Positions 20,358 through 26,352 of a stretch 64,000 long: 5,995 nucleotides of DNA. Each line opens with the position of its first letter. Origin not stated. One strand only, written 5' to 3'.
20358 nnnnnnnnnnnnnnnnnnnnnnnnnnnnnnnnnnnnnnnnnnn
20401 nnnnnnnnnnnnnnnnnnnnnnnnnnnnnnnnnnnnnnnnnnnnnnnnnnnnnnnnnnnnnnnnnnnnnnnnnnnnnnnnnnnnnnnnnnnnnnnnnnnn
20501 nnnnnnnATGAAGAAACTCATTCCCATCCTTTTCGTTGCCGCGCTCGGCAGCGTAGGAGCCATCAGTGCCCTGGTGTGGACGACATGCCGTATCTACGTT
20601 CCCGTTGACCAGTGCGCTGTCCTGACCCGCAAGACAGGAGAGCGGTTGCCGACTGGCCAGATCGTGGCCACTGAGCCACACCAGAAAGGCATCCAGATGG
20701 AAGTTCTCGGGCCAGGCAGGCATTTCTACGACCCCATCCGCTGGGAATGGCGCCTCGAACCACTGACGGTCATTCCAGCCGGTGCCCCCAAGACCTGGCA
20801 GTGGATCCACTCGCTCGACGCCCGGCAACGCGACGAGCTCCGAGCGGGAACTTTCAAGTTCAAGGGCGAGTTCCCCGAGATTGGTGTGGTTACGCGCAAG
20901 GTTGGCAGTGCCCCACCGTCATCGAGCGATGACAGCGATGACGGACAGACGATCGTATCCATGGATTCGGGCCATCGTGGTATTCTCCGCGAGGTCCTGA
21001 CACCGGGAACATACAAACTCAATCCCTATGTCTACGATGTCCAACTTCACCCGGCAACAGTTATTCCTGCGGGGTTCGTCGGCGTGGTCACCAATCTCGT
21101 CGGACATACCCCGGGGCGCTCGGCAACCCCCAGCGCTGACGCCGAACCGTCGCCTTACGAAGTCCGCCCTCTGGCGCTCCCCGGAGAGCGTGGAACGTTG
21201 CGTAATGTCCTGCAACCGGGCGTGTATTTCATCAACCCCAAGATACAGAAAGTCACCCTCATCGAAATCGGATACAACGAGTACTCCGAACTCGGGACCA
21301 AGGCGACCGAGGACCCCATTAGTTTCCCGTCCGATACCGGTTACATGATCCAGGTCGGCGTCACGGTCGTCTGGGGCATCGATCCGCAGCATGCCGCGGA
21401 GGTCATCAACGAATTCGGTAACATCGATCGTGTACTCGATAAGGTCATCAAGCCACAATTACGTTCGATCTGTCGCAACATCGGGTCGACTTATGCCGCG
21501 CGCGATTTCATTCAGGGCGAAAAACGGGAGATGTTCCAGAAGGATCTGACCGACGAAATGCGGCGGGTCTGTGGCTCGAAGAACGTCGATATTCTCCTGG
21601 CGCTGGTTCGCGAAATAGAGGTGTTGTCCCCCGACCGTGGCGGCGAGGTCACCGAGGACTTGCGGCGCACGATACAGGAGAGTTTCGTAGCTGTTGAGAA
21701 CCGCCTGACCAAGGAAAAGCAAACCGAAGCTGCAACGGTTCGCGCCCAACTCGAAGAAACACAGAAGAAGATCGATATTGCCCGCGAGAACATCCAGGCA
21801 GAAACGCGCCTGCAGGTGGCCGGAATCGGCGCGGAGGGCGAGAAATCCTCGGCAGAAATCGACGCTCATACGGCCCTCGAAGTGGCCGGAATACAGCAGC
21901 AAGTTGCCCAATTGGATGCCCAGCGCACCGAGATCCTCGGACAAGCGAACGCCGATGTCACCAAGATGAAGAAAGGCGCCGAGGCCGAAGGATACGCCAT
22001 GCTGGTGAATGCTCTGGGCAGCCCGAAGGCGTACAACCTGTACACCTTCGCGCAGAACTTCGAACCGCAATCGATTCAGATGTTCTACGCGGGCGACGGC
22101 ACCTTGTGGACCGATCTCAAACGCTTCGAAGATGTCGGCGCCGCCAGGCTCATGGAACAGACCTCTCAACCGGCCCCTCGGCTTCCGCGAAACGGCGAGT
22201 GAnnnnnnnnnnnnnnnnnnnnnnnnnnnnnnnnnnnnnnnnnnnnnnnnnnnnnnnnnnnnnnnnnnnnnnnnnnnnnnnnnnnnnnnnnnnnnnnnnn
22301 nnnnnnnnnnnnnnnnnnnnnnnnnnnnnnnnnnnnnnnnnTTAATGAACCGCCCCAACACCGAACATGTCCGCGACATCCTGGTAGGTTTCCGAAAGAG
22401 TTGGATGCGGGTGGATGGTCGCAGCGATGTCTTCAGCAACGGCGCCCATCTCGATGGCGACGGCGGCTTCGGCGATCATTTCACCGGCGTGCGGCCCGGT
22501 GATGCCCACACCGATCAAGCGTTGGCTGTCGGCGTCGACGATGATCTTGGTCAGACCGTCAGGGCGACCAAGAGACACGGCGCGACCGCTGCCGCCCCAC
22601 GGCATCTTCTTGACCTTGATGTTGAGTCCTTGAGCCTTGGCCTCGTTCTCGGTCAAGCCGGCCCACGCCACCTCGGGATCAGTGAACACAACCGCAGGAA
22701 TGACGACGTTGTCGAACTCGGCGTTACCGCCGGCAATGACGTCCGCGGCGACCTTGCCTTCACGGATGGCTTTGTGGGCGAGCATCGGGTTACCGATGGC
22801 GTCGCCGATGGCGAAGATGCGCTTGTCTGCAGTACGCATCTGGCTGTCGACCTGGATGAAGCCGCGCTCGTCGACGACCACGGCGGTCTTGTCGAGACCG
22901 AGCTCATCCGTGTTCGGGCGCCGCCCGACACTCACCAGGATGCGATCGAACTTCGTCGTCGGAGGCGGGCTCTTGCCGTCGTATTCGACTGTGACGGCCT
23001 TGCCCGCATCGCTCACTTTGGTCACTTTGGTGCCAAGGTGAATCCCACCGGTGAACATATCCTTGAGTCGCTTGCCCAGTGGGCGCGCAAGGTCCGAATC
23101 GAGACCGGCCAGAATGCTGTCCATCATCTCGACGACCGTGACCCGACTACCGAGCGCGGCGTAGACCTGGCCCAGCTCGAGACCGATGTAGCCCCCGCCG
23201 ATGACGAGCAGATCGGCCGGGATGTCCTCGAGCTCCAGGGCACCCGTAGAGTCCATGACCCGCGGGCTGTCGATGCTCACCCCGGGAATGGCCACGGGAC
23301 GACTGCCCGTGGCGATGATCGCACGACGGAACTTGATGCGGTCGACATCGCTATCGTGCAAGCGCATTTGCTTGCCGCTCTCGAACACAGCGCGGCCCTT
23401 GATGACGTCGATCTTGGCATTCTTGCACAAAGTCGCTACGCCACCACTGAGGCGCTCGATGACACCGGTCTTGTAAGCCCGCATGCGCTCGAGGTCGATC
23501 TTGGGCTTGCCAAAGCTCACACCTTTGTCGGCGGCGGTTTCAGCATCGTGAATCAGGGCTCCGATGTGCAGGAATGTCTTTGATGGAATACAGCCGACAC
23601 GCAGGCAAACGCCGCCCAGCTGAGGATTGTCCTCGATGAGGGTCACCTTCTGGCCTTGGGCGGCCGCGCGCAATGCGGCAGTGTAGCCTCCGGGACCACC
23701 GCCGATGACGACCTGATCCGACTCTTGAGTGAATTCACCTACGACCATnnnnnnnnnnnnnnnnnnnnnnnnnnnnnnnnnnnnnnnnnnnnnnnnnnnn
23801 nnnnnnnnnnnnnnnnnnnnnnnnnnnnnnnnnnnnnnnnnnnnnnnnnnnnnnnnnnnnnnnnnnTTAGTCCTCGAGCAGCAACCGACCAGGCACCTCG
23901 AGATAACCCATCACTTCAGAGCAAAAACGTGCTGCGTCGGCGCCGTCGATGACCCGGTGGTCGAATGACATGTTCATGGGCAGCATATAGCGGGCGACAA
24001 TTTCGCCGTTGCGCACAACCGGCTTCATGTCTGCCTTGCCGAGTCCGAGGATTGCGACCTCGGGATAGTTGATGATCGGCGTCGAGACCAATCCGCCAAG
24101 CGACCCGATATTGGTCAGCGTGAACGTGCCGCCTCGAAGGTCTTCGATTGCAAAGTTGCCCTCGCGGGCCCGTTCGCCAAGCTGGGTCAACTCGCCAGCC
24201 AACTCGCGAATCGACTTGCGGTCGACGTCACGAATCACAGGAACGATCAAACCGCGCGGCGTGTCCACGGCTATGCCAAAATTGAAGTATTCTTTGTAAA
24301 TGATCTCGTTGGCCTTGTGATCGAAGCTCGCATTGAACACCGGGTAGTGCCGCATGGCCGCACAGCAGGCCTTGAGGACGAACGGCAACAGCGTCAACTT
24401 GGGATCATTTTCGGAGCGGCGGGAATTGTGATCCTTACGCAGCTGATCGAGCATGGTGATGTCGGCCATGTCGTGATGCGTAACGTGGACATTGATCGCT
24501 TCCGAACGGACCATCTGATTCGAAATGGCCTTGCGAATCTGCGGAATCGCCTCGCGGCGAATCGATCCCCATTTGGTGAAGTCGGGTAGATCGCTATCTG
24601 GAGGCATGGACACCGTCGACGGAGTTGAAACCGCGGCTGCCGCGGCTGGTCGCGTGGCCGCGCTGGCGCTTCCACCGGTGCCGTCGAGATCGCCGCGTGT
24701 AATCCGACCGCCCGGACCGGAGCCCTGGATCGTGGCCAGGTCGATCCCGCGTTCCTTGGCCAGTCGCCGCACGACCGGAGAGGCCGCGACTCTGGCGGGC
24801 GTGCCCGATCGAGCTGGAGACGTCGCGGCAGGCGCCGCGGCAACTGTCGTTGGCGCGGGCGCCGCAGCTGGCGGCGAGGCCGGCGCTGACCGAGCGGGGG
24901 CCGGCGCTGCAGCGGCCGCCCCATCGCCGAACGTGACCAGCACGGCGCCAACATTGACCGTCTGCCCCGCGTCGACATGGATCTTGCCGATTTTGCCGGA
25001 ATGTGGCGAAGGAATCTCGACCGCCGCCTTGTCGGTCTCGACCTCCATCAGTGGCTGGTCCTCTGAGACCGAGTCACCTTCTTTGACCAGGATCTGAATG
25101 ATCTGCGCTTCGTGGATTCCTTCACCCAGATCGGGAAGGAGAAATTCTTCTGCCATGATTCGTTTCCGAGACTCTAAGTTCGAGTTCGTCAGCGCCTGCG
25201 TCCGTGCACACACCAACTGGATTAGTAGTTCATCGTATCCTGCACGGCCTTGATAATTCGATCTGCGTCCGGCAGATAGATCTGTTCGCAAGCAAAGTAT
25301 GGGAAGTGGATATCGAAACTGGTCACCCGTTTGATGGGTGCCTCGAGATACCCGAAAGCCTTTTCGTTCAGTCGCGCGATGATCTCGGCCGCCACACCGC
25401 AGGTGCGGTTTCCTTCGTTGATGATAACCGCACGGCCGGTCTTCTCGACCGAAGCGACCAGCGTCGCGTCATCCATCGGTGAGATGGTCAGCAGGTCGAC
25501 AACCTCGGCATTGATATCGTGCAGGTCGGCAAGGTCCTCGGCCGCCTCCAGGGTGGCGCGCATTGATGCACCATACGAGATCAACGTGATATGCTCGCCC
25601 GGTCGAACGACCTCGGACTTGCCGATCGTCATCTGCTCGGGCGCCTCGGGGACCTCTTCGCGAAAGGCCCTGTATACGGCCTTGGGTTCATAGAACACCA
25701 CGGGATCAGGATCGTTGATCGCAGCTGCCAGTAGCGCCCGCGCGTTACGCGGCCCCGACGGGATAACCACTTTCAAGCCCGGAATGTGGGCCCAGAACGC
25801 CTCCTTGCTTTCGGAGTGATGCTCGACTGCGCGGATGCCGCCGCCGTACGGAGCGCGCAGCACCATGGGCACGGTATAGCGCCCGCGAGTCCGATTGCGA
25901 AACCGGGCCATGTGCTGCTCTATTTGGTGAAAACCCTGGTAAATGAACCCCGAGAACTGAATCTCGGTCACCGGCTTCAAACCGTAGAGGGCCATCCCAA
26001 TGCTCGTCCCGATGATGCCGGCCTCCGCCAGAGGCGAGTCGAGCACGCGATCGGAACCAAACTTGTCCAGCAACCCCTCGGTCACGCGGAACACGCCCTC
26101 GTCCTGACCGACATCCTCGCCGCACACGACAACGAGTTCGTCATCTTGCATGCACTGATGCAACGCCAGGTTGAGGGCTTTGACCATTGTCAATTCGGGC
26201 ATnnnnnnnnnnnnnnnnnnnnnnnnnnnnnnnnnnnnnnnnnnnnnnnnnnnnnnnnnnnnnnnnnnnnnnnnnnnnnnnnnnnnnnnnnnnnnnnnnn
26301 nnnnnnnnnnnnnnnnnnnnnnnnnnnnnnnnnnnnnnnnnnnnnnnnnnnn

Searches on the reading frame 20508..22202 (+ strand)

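Call 32: search_protein_families(library=pfam, proteins=[window:20508-22202:+], max_evalue=0.0001)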
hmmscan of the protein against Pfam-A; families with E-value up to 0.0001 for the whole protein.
window:20508-22202:+ (564 aa): 1 family
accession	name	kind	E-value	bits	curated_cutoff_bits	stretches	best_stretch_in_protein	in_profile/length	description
PF01145.31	Band_7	-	1.4e-18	68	23.6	1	229-405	15-166/176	SPFH domain / Band 7 family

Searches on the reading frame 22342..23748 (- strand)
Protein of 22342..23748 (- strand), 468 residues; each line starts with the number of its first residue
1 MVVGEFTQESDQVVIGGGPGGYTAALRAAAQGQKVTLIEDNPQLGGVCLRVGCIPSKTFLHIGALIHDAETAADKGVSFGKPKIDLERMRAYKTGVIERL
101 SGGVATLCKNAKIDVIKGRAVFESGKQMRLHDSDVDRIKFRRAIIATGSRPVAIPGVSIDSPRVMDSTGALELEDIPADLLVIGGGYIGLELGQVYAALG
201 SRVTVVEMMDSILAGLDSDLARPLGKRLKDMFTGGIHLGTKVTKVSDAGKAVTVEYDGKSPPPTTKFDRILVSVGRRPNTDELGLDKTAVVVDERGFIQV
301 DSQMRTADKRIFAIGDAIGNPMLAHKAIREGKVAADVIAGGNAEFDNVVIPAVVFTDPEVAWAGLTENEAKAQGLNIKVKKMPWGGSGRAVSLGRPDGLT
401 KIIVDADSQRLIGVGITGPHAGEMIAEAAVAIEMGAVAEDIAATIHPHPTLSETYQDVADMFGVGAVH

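Call 12: search_protein_families(library=ncbifam, proteins=[window:22342-23748:-], max_evalue=0.00001)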
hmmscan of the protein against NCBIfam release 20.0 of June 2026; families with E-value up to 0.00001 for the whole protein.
window:22342-23748:- (468 aa): 65 families (the best 25 are shown)
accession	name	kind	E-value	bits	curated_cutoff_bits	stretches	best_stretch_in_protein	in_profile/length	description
TIGR01350.1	lipoamide_DH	equivalog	4e-150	500.5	408.8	1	10-461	2-453/461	dihydrolipoyl dehydrogenase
TIGR02053.1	MerA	equivalog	1.4e-100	337.5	454.45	1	11-459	2-450/465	mercury(II) reductase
NF004943.0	PRK06292.2-1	equivalog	3.3e-89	299.7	432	1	8-459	2-452/456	dihydrolipoyl dehydrogenase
NF003585.0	PRK05249.1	equivalog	9.8e-89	298.1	465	1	8-457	5-452/464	Si-specific NAD(P)(+) transhydrogenase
NF004991.0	PRK06370.1-3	subfamily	1.8e-88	297.3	620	1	10-462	36-487/509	FAD-containing oxidoreductase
NF004776.0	PRK06116.1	equivalog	1.3e-85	288.1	480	1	8-455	3-446/450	glutathione-disulfide reductase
NF004992.0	PRK06370.1-4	equivalog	4.2e-85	285.9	629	1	8-455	3-448/459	FAD-containing oxidoreductase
NF010311.1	PRK13748.1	subfamily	2.3e-80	271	600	1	11-462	99-548/560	mercury(II) reductase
NF004946.0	PRK06292.2-4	subfamily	4.6e-78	263.1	634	1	8-456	2-464/487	dihydrolipoyl dehydrogenase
NF004947.0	PRK06292.2-5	equivalog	9.6e-78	262.1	592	1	9-455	3-451/474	dihydrolipoyl dehydrogenase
NF005884.0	PRK07846.1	equivalog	4.6e-75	253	501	1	9-454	3-443/454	mycothione reductase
NF004939.0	PRK06292.1-1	equivalog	3.5e-74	250.2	435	1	8-455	4-451/476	dihydrolipoyl dehydrogenase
NF040477.1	chlor_oxi_RclA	equivalog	2e-73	247.5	740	1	11-458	5-436/441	reactive chlorine resistance oxidoreductase RclA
TIGR01424.1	gluta_reduc_2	equivalog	2.6e-73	247.1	606.05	1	11-454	4-441/446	glutathione-disulfide reductase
TIGR01421.1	gluta_reduc_1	equivalog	5.9e-72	243.3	556.15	1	9-454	2-445/450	glutathione-disulfide reductase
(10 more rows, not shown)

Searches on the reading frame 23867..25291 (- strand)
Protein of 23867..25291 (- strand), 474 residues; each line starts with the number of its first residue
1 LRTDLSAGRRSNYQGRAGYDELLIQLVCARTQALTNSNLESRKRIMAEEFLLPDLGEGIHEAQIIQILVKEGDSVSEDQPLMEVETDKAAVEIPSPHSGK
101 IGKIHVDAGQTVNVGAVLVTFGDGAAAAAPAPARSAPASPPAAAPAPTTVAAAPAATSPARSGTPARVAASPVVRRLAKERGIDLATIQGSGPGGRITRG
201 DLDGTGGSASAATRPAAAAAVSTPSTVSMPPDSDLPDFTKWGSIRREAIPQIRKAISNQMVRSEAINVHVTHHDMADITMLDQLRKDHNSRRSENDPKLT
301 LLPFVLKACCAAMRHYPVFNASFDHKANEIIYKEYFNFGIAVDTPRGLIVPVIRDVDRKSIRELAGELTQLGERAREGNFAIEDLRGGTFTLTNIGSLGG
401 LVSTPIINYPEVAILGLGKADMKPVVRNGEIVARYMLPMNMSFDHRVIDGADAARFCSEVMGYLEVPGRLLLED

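Call 12: search_protein_families(library=ncbifam, proteins=[window:23867-25291:-], max_evalue=0.00001)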
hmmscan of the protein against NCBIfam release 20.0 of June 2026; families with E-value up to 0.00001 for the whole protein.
window:23867-25291:- (474 aa): 18 families
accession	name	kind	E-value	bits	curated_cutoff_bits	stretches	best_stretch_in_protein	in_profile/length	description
NF008814.0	PRK11854.1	equivalog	1.5e-129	433.3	722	1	46-467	206-632/637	pyruvate dehydrogenase complex dihydrolipoyllysine-residue acetyltransferase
TIGR01348.1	PDHac_trf_long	equivalog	8e-129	430.8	552.1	1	48-471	156-586/587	dihydrolipoyllysine-residue acetyltransferase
NF004309.0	PRK05704.1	equivalog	2e-97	327.2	449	1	48-473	3-407/408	2-oxoglutarate dehydrogenase complex dihydrolipoyllysine-residue succinyltransferase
TIGR02927.1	SucB_Actino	equivalog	4.6e-91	306.4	423.45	1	31-465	110-569/579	2-oxoglutarate dehydrogenase, E2 component, dihydrolipoamide succinyltransferase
TIGR01347.1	sucB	equivalog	9.4e-87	291.8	378.65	1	51-473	4-403/404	dihydrolipoyllysine-residue succinyltransferase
TIGR01349.1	PDHac_trf_mito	equivalog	4.9e-74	250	445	1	51-472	3-437/437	pyruvate dehydrogenase complex dihydrolipoamide acetyltransferase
NF008815.0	PRK11857.1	equivalog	6.2e-66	222.9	378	1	167-468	3-303/308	dihydrolipoamide acetyltransferase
NF011416.0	PRK14843.1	equivalog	1.1e-41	142.8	429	1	167-471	48-346/347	dihydrolipoamide acetyltransferase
NF008907.0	PRK12270.1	equivalog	1.2e-20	73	878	1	160-464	96-361/1241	multifunctional oxoglutarate decarboxylase/oxoglutarate dehydrogenase thiamine pyrophosphate-binding subunit/dihydrolipoyllysine-residue suc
NF011457.0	PRK14875.1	equivalog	2.8e-17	62.8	307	1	46-202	2-122/372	acetoin dehydrogenase dihydrolipoyllysine-residue acetyltransferase subunit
NF005117.0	PRK06549.1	equivalog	8.9e-13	49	159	1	63-121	71-129/130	acetyl-CoA carboxylase biotin carboxyl carrier protein subunit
NF008854.0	PRK11892.1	equivalog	1.6e-11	43.6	454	1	46-156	1-115/464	pyruvate dehydrogenase complex E1 component subunit beta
NF004173.0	PRK05641.1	equivalog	4.6e-10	40.2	199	1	63-122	94-153/153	putative acetyl-CoA carboxylase biotin carboxyl carrier protein subunit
NF006761.0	PRK09282.1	domain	1.1e-07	30.8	402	1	63-120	531-588/591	pyruvate carboxylase subunit B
TIGR02712.1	urea_carbox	equivalog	3.2e-07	28.4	1303.85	1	61-120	1140-1199/1201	urea carboxylase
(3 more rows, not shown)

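Call 78: search_protein_families(library=ncbifam, proteins=[window:23867-25291:-], max_evalue=1e-30)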
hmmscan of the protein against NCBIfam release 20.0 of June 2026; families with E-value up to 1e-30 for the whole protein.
window:23867-25291:- (474 aa): 8 families
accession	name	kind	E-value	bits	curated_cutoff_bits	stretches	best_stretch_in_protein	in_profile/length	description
NF008814.0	PRK11854.1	equivalog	1.5e-129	433.3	722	1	46-467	206-632/637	pyruvate dehydrogenase complex dihydrolipoyllysine-residue acetyltransferase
TIGR01348.1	PDHac_trf_long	equivalog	8e-129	430.8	552.1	1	48-471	156-586/587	dihydrolipoyllysine-residue acetyltransferase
NF004309.0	PRK05704.1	equivalog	2e-97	327.2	449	1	48-473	3-407/408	2-oxoglutarate dehydrogenase complex dihydrolipoyllysine-residue succinyltransferase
TIGR02927.1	SucB_Actino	equivalog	4.6e-91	306.4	423.45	1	31-465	110-569/579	2-oxoglutarate dehydrogenase, E2 component, dihydrolipoamide succinyltransferase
TIGR01347.1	sucB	equivalog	9.4e-87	291.8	378.65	1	51-473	4-403/404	dihydrolipoyllysine-residue succinyltransferase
TIGR01349.1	PDHac_trf_mito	equivalog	4.9e-74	250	445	1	51-472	3-437/437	pyruvate dehydrogenase complex dihydrolipoamide acetyltransferase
NF008815.0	PRK11857.1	equivalog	6.2e-66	222.9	378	1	167-468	3-303/308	dihydrolipoamide acetyltransferase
NF011416.0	PRK14843.1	equivalog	1.1e-41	142.8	429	1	167-471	48-346/347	dihydrolipoamide acetyltransferase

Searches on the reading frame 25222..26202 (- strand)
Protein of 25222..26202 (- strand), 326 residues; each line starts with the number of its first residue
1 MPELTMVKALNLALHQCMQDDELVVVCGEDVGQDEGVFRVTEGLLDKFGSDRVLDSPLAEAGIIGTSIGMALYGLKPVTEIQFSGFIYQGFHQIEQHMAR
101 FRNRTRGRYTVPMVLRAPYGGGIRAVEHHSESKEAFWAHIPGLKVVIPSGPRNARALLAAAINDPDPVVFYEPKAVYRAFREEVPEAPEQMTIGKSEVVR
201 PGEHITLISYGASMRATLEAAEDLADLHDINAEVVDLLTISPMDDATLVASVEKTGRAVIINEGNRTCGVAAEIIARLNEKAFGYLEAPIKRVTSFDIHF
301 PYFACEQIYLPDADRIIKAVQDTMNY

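Call 3: search_protein_families(library=pfam, proteins=[window:25222-26202:-])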
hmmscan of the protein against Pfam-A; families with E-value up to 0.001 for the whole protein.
window:25222-26202:- (326 aa): 2 families
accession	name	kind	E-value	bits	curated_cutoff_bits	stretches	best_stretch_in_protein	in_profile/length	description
PF02779.29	Transket_pyr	-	1.1e-42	146.1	27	1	4-178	3-173/174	Transketolase, pyrimidine binding domain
PF02780.25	Transketolase_C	-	4.1e-35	120.8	25.9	1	194-316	1-124/124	Transketolase, C-terminal domain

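Call 4: search_protein_families(library=ncbifam, proteins=[window:25222-26202:-])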
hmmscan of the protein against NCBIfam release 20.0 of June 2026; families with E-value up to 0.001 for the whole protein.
window:25222-26202:- (326 aa): 7 families
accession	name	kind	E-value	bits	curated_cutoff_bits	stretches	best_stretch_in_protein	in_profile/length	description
NF006667.0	PRK09212.1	subfamily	9.9e-86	287.6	321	1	1-324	1-323/327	pyruvate dehydrogenase complex E1 component subunit beta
NF008854.0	PRK11892.1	equivalog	1.4e-83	281.1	454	1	3-324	141-462/464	pyruvate dehydrogenase complex E1 component subunit beta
TIGR00204.1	dxs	equivalog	8.1e-21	74.2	465.95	1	43-298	345-586/616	1-deoxy-D-xylulose-5-phosphate synthase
NF004559.0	PRK05899.2-5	equivalog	2e-16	59.4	488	1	13-281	327-581/627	transketolase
NF008968.0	PRK12315.1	subfamily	6.1e-14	51.2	510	1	50-276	320-535/582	1-deoxy-D-xylulose-5-phosphate synthase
NF003933.0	PRK05444.2-2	equivalog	6.2e-14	51.4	395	1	43-284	328-563/606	1-deoxy-D-xylulose-5-phosphate synthase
NF004556.0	PRK05899.2-2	equivalog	2.7e-07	29.2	575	1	191-283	508-598/639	transketolase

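Call 43: search_solved_structures(query=window:25222-26202:-, max_evalue=1e-20)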
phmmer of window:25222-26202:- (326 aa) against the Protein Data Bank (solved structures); distinct sequences matched with E-value up to 1e-20: 12.
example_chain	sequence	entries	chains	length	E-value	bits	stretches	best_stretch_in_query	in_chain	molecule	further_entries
3duf_B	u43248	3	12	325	1.3e-96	326.5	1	1-326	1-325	Pyruvate dehydrogenase E1 component subunit beta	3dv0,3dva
1w85_B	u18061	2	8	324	3e-96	325.3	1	3-326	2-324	PYRUVATE DEHYDROGENASE E1 COMPONENT, BETA SUBUNIT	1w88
1ik6_A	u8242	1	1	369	2.6e-92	312.4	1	5-326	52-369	pyruvate dehydrogenase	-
1um9_B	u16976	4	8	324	3.7e-92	311.9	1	3-326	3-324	2-oxo acid dehydrogenase beta subunit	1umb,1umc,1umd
2bp7_B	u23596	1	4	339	7.5e-79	268.2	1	4-324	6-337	2-OXOISOVALERATE DEHYDROGENASE BETA SUBUNIT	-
1qs0_B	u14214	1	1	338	7.6e-79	268.2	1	4-324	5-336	2-OXOISOVALERATE DEHYDROGENASE BETA-SUBUNIT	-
1dtw_B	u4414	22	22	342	3.4e-71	243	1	5-326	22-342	BRANCHED-CHAIN ALPHA-KETO ACID DEHYDROGENASE BETA SUBUNIT | 2-OXOISOVALERATE DEHYDROGENASE BETA SUBUNIT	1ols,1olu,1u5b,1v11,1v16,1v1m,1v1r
2j9f_B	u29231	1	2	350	3.7e-71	242.9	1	5-326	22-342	2-OXOISOVALERATE DEHYDROGENASE BETA SUBUNIT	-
1olx_B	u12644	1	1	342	8.4e-70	238.5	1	5-326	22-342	2-OXOISOVALERATE DEHYDROGENASE BETA SUBUNIT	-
6cer_B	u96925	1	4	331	2.5e-58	200.8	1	4-325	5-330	Pyruvate dehydrogenase E1 component subunit beta, mitochondrial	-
3exe_B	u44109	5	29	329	2.7e-58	200.7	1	4-325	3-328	Pyruvate dehydrogenase E1 component subunit beta, mitochondrial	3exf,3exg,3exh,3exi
1ni4_B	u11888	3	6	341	2.8e-58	200.6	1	4-325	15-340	Pyruvate dehydrogenase E1 component: Beta subunit | Pyruvate dehydrogenase E1 component subunit beta | Pyruvate dehydrogenase E1 component subunit beta, mitocho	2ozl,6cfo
